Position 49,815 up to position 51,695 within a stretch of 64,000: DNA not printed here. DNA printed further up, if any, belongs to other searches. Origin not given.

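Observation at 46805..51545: Unusual operon: class-B (B12) radical SAM enzyme, PtsN-like EIIA, 63-aa Cys-rich protein, then iorA-iorB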

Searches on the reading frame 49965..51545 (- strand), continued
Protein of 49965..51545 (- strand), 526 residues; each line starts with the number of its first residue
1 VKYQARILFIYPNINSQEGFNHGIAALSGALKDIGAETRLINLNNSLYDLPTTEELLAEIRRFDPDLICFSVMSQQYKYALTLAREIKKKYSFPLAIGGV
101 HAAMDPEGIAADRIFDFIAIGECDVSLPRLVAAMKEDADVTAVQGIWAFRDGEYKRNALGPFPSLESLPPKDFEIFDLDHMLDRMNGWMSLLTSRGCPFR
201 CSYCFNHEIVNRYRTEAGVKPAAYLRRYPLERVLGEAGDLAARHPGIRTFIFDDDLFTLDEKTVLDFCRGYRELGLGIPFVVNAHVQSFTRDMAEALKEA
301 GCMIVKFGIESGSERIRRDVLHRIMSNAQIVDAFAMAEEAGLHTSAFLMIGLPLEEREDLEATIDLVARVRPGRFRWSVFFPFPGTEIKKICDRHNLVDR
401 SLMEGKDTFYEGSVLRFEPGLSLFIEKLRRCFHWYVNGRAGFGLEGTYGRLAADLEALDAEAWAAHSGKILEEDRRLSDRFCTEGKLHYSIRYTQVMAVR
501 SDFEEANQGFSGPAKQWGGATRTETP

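Call 56: fold_search(model_id=the predicted structure, library=pdb)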
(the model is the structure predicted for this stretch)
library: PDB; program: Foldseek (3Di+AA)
matches with E <= 10: 1893; with E <= 0.001: 141
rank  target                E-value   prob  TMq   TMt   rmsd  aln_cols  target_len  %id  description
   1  9ccb                  2.8e-21  1.00  0.57  0.71   3.4       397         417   21  X-ray crystal structure of methyl-coenzyme M reductase glutamine methylase (MgmA) from Methanothermobacter marburgensis  (released 2025-01-01)
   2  6fd2_B                5.7e-20  1.00  0.67  0.76   5.3       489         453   19  Radical SAM 1,2-diol dehydratase AprD4 in complex with its substrate paromamine (released 2018-01-17)
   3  6wte_A                6.1e-20  1.00  0.58  0.54   6.9       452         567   17  Structure of radical S-adenosylmethionine methyltransferase, TsrM, from Kitasatospora setae with cobalamin and [4Fe-4S (released 2020-12-23)
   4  6wtf_A                1.2e-19  1.00  0.59  0.57   5.4       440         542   18  Structure of radical S-adenosylmethionine methyltransferase, TsrM, from Kitasatospora setae with tryptophan substrate  (released 2020-12-23)
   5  6wte_B                1.6e-19  1.00  0.60  0.59   5.3       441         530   17  Structure of radical S-adenosylmethionine methyltransferase, TsrM, from Kitasatospora setae with cobalamin and [4Fe-4S (released 2020-12-23)
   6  6wtf_B                2.4e-19  1.00  0.60  0.58   5.5       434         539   18  Structure of radical S-adenosylmethionine methyltransferase, TsrM, from Kitasatospora setae with tryptophan substrate  (released 2020-12-23)
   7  6fd2_A                1.0e-18  1.00  0.64  0.73   5.4       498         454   17  Radical SAM 1,2-diol dehydratase AprD4 in complex with its substrate paromamine (released 2018-01-17)
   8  5ul4                  2.5e-18  1.00  0.63  0.47   8.5       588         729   16  Structure of Cobalamin-dependent S-adenosylmethionine radical enzyme OxsB with aqua-cobalamin and S-adenosylmethionine b (released 2017-04-19)
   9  5ul3                  4.2e-18  1.00  0.63  0.47   6.0       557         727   16  Structure of Cobalamin-dependent S-adenosylmethionine radical enzyme OxsB with aqua-cobalamin bound (released 2017-04-19)
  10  5ul2                  2.1e-17  1.00  0.64  0.48   8.3       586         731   17  Structure of Apo, SeMet-labeled Cobalamin-dependent S-adenosylmethionine radical enzyme OxsB (released 2017-04-19)
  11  9n1b                  6.5e-17  1.00  0.61  0.52   5.4       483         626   14  Crystal structure of CysS from Corallococcus sp. CA054B with 5'-deoxyadenosine, methionine, and pantetheinylated 3-metho (released 2026-01-28)
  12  7kdx_A                2.1e-16  1.00  0.55  0.45  12.6       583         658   16  Crystal structure of Streptomyces tokunonesis TokK with hydroxycobalamin, 5'-deoxyadenosine, and methionine (released 2022-01-12)
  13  9n1d                  4.8e-16  1.00  0.59  0.50   4.6       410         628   14  Crystal structure of CysS from Corallococcus sp. CA054B with 5'-deoxyadenosine and methionine bound (released 2026-01-28)
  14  9n1c                  1.2e-15  1.00  0.59  0.51   5.6       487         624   14  Crystal structure of CysS from Corallococcus sp. CA054B with 5'-deoxyadenosine, methionine, and pantetheinylated 3-ethox (released 2026-01-28)
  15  9a6d_A                2.2e-13  1.00  0.51  0.58   6.1       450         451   14  Integrative model of MTAB-YVFG by crosslinking MS and deep learning (released 2024-09-18)
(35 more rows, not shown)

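Call 57: search_protein_families(library=ncbifam, proteins=[L091:10413-12197:-, L091:13010-14578:-, L091:12210-12998:-], max_evalue=0.00001)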
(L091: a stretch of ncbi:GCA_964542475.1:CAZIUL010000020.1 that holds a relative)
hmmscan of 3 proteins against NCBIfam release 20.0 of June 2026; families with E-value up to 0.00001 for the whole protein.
L091:10413-12197:- (594 aa): 23 families
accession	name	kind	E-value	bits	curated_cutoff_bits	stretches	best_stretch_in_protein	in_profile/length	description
NF033712.0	B12_rSAM_KedN5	subfamily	6.1e-45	153.5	700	1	21-384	18-396/624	KedN5 family methylcobalamin-dependent radical SAM C-methyltransferase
TIGR04072.2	rSAM_ladder_B12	equivalog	3.5e-21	75.3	360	1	76-385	81-378/443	lipid biosynthesis B12-binding/radical SAM protein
TIGR04367.1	HpnR_B12_rSAM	equivalog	4.5e-20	71.6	650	1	10-316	7-313/490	hopanoid C-3 methylase HpnR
TIGR04479.1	bcpD_PhpK_rSAM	subfamily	5.9e-20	71.1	600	1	56-394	101-446/504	PhpK family radical SAM P-methyltransferase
TIGR03975.1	rSAM_ocin_1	subfamily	1.6e-19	69.8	281.85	1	56-354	119-427/606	RiPP maturation radical SAM C-methyltransferase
TIGR04013.1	B12_SAM_MJ_1487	hypoth_equivalog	1.8e-19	69.8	251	1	52-207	29-168/382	TIGR04013 family B12-binding domain/radical SAM domain-containing protein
TIGR04014.1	B12_SAM_MJ_0865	equivalog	4.6e-17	61.9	360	1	79-381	55-360/434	methyl-coenzyme M reductase glutamine C-methyltransferase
NF038361.1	rSAM_Sden_1168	equivalog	1.3e-15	56.9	575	1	42-377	118-471/560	Sden_1168 family B12-binding radical SAM P-methyltransferase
TIGR02026.1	BchE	equivalog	2.1e-14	53.2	481.35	1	54-207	52-211/497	magnesium-protoporphyrin IX monomethyl ester anaerobic oxidative cyclase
TIGR03471.1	HpnJ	equivalog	1.3e-13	50.7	577.6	1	67-383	70-391/472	hopanoid biosynthesis associated radical SAM protein HpnJ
NF050148.1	rSAM_ApyD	equivalog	1.9e-13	49.7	750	1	39-322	50-332/645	RiPP biosynthesis radical SAM protein ApyD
NF006067.1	PRK08208.1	equivalog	3.5e-10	39.4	380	1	257-380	116-240/427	STM4012 family radical SAM protein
TIGR00539.1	hemN_rel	equivalog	3.2e-09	36.4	205.4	1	246-382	65-204/361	radical SAM family heme chaperone HemW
TIGR00089.1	TIGR00089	subfamily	1.4e-08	34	251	1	251-367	208-328/429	MiaB/RimO family radical SAM methylthiotransferase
TIGR04385.1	B12_rSAM_cofa1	equivalog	2.2e-08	33.7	450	1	85-249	90-257/438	B12 lower ligand biosynthesis radical SAM protein BzaD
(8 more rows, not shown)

L091:13010-14578:- (522 aa): 7 families
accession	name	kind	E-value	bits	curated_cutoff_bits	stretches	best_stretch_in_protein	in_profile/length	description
TIGR03336.1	IOR_alpha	equivalog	2.7e-151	504.9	650.9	1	2-521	4-535/595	indolepyruvate ferredoxin oxidoreductase subunit alpha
NF009589.0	PRK13030.1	subfamily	1.5e-26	92.4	816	1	79-476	128-562/1170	indolepyruvate ferredoxin oxidoreductase family protein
NF006412.0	PRK08659.1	equivalog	4.8e-18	65.5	411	1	2-179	7-189/378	2-oxoacid:acceptor oxidoreductase subunit alpha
NF005507.0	PRK07119.1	subfamily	2.3e-16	59.5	399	1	2-179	6-188/352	3-methyl-2-oxobutanoate dehydrogenase subunit VorB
NF009588.0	PRK13029.1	subfamily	5.3e-16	57.7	952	1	341-493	448-593/1196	indolepyruvate ferredoxin oxidoreductase family protein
TIGR03710.1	OAFO_sf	subfamily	6e-12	44.9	482.75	1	1-73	194-265/561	2-oxoacid:acceptor oxidoreductase subunit alpha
NF007206.0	PRK09627.1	equivalog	4.1e-07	29.3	579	1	2-168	5-176/375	2-oxoglutarate synthase subunit alpha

L091:12210-12998:- (262 aa): 24 families
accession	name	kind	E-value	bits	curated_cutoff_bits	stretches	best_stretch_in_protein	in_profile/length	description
NF005324.0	PRK06853.1-4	equivalog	5.1e-74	248.4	222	1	1-189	1-189/196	indolepyruvate oxidoreductase subunit beta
NF005322.0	PRK06853.1-2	equivalog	3.7e-47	160.7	237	1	3-189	6-193/197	indolepyruvate oxidoreductase subunit beta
NF005323.0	PRK06853.1-3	equivalog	1.4e-42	145.9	238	1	2-187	6-193/197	indolepyruvate oxidoreductase subunit beta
TIGR03334.1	IOR_beta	equivalog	4.6e-41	140.9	205.8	1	3-186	1-188/189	indolepyruvate ferredoxin oxidoreductase subunit beta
NF005325.0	PRK06853.1-5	equivalog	5.1e-41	140.5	230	1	2-188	3-190/192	indolepyruvate oxidoreductase subunit beta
NF005326.0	PRK06853.1-6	equivalog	2.2e-37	128.8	348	1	2-188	3-195/202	indolepyruvate oxidoreductase subunit beta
NF004917.0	PRK06274.1-3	equivalog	4.5e-33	114.9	284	1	1-185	1-189/203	indolepyruvate oxidoreductase subunit beta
NF004918.0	PRK06274.1-4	equivalog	5.6e-29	101.3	278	1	1-186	1-189/202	indolepyruvate oxidoreductase subunit beta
NF004915.0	PRK06274.1-1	equivalog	3.9e-27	95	274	1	1-188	1-191/194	indolepyruvate oxidoreductase subunit beta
NF005328.0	PRK06853.2-2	equivalog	2.4e-23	82.9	240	1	3-163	4-164/192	indolepyruvate oxidoreductase subunit beta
NF004916.0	PRK06274.1-2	equivalog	3.5e-20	72.9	227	1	2-149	2-134/178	indolepyruvate oxidoreductase subunit beta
NF009589.0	PRK13030.1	subfamily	1.1e-15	56.4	816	1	3-189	729-926/1170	indolepyruvate ferredoxin oxidoreductase family protein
NF005329.0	PRK06853.2-4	equivalog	3.7e-15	56.6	267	1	4-94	3-98/175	indolepyruvate oxidoreductase subunit beta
NF005327.0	PRK06853.2-1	equivalog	4.3e-15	56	242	1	3-153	4-155/194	indolepyruvate oxidoreductase subunit beta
NF009588.0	PRK13029.1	subfamily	4.2e-14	51.4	952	1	3-189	745-943/1196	indolepyruvate ferredoxin oxidoreductase family protein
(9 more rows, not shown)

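Call 58: find_encoding_contigs(protein=P0017, flank=9000, max_places=1)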
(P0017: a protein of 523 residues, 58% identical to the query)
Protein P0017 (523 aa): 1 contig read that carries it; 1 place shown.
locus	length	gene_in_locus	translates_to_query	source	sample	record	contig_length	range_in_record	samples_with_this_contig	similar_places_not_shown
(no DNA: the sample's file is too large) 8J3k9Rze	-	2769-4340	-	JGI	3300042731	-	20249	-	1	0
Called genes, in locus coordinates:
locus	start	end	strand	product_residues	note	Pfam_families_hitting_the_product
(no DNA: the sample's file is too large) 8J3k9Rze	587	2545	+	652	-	PF00775:Dioxygenase_C (faint), PF02369:Big_1 (faint), PF10670:DUF4198 (faint), PF13620:CarboxypepD_reg (weak), PF13715:CarbopepD_reg_2 (faint), PF13620:CarboxypepD_reg, PF13620:CarboxypepD_reg, PF17210:SdrD_B (weak), +5 more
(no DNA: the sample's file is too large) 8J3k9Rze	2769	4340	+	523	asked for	PF02310:B12-binding, PF04055:Radical_SAM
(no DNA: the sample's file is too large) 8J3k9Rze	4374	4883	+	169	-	PF00359:PTS_EIIA_2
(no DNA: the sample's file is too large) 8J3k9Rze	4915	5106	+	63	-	PF20095:DUF6485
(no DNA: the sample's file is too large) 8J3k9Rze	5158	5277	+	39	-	-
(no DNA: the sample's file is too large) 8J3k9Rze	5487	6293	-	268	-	PF01558:POR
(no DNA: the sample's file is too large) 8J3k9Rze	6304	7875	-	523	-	PF01855:POR_N, PF02775:TPP_enzyme_C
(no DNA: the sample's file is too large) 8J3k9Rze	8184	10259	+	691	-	PF00989:PAS, PF08448:PAS_4, PF13426:PAS_9, PF00989:PAS (weak), PF13188:PAS_8 (weak), PF13426:PAS_9, PF00512:HisKA, PF02518:HATPase_c, +2 more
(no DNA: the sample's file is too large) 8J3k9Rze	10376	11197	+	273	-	PF03437:BtpA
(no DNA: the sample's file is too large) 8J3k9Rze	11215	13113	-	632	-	PF12969:DUF3857, PF12970:DUF3858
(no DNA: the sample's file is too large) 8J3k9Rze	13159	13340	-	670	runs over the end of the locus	PF12969:DUF3857, PF01841:Transglut_core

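Call 59: find_encoding_contigs(protein=P0024, flank=9000, max_places=1)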
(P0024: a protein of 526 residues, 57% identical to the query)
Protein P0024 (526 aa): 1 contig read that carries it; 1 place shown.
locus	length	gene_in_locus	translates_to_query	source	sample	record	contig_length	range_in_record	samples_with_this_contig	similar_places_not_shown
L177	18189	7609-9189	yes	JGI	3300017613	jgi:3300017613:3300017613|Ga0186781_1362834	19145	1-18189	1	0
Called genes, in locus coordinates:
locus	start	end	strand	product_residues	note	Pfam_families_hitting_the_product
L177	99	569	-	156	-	-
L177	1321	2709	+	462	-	-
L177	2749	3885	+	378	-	PF04015:DUF362, PF13237:Fer4_10 (faint), PF12837:Fer4_6 (faint), PF12838:Fer4_7 (weak), PF13484:Fer4_16 (faint), PF00037:Fer4 (weak)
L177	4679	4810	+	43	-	-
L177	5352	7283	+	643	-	PF00775:Dioxygenase_C (faint), PF02369:Big_1 (faint), PF08400:phage_tail_N (faint), PF10670:DUF4198 (faint), PF13620:CarboxypepD_reg (weak), PF13715:CarbopepD_reg_2 (faint), PF17802:SpaA (faint), PF13620:CarboxypepD_reg, +7 more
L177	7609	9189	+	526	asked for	PF02310:B12-binding, PF04055:Radical_SAM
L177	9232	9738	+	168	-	PF00359:PTS_EIIA_2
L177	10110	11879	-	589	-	PF02310:B12-binding, PF04055:Radical_SAM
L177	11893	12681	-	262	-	PF01558:POR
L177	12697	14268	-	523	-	PF01855:POR_N, PF02775:TPP_enzyme_C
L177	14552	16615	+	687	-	PF00989:PAS, PF13188:PAS_8 (faint), PF08448:PAS_4 (faint), PF13426:PAS_9 (weak), PF00989:PAS (weak), PF13426:PAS_9, PF00512:HisKA, PF02518:HATPase_c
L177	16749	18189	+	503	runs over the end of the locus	PF03130:HEAT_PBS (faint), PF13646:HEAT_2, PF02985:HEAT (faint), PF13519:VWA_2 (faint)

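Call 74: search_protein_families(library=pfam, proteins=[L031:8739-9899:-, L061:11504-12499:+, L061:10211-11437:+, L072:4924-5982:+, L079:12675-13670:+], max_evalue=0.00001)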
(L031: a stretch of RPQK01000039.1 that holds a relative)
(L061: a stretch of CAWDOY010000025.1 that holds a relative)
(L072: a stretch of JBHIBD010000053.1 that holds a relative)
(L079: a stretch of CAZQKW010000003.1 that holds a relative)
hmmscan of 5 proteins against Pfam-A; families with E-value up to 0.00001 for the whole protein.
L031:8739-9899:- (386 aa): 1 family
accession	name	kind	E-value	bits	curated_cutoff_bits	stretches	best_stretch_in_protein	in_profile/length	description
PF01075.23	Glyco_transf_9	-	2.9e-38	132.1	22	2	216-358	100-243/247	Glycosyltransferase family 9 (heptosyltransferase)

L061:11504-12499:+ (331 aa): 2 families
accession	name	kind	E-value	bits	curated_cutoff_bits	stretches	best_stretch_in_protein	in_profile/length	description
PF00294.29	PfkB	-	5.9e-30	105.1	25.8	1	14-317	2-300/302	pfkB family carbohydrate kinase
PF08543.17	Phos_pyr_kin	-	2e-10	40.9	27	1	196-299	117-224/246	Phosphomethylpyrimidine kinase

L061:10211-11437:+ (408 aa): 1 family
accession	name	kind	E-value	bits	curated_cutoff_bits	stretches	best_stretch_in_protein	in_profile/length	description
PF01075.23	Glyco_transf_9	-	1.3e-30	107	22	1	136-378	10-244/247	Glycosyltransferase family 9 (heptosyltransferase)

L072:4924-5982:+ (352 aa): 1 family
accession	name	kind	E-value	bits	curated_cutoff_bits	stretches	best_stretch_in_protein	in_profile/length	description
PF01075.23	Glyco_transf_9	-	1.3e-35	123.3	22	1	74-324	2-244/247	Glycosyltransferase family 9 (heptosyltransferase)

L079:12675-13670:+ (331 aa): 2 families
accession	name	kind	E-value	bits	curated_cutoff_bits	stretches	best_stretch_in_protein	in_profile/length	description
PF00294.29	PfkB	-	1.5e-31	110.3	25.8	1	16-316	2-297/302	pfkB family carbohydrate kinase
PF08543.17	Phos_pyr_kin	-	7.8e-10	39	27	1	198-298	117-221/246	Phosphomethylpyrimidine kinase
